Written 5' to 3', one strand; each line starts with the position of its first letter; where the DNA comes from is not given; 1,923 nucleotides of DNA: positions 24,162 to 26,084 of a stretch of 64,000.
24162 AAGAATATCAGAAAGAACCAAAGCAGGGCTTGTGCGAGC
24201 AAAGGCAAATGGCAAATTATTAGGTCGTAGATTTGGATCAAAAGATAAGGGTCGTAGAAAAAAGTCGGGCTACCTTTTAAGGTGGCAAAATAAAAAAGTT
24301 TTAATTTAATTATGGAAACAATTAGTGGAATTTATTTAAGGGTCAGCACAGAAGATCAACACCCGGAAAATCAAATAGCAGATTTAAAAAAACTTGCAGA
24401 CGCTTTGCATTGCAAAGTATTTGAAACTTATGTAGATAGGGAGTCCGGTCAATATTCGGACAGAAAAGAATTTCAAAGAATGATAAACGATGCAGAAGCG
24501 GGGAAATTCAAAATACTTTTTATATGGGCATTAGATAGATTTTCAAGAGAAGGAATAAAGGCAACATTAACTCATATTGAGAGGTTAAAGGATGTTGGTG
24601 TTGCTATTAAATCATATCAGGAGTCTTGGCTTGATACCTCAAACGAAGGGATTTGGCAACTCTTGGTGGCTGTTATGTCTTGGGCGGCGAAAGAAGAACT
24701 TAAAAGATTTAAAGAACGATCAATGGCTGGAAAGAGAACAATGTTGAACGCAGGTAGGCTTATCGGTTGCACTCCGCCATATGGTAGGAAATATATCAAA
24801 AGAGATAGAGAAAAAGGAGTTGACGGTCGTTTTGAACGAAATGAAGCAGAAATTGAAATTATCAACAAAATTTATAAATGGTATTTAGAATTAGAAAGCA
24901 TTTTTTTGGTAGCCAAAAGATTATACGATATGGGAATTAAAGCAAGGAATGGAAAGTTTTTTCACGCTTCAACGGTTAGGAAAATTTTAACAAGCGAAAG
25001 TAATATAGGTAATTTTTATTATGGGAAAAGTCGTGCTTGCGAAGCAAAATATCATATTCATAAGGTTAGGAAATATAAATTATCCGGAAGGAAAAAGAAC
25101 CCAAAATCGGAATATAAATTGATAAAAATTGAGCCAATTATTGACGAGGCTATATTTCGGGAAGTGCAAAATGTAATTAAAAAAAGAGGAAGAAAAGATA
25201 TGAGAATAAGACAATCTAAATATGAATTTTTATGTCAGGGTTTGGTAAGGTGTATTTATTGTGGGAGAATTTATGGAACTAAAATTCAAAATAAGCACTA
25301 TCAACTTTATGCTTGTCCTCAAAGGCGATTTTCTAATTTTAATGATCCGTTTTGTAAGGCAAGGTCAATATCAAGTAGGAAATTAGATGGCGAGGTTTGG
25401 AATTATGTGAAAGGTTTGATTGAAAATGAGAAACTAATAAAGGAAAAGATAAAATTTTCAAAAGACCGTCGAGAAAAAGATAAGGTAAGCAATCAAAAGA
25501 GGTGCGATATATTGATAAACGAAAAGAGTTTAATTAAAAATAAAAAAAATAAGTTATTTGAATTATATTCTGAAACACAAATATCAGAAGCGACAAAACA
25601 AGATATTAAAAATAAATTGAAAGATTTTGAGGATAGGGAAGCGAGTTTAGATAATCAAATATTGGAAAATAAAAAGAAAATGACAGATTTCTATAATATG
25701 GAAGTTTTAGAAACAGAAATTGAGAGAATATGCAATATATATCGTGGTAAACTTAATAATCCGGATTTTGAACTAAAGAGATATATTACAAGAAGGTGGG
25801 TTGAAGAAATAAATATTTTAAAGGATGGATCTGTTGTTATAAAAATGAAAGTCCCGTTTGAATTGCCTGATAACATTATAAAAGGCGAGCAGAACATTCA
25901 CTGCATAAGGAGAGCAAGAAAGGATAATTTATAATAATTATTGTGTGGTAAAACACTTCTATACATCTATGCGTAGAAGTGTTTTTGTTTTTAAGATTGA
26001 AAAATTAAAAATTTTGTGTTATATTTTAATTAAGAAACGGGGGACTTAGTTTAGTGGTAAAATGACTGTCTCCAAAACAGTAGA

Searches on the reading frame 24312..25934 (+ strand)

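Call 80: search_protein_families(library=pfam, proteins=[window:24312-25934:+], max_evalue=0.001)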
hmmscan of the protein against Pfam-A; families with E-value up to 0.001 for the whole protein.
window:24312-25934:+ (540 aa): 3 families
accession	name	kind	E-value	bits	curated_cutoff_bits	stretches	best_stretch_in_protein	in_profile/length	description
PF00239.26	Resolvase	-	3.3e-28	99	23.3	1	7-149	3-144/145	Resolvase, N terminal domain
PF07508.19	Recombinase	-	1.5e-17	64.1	21.1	1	179-292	2-102/102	Recombinase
PF13408.12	Zn_ribbon_recom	-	4.2e-06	27.5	25.3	1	307-367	1-58/58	Recombinase zinc beta ribbon domain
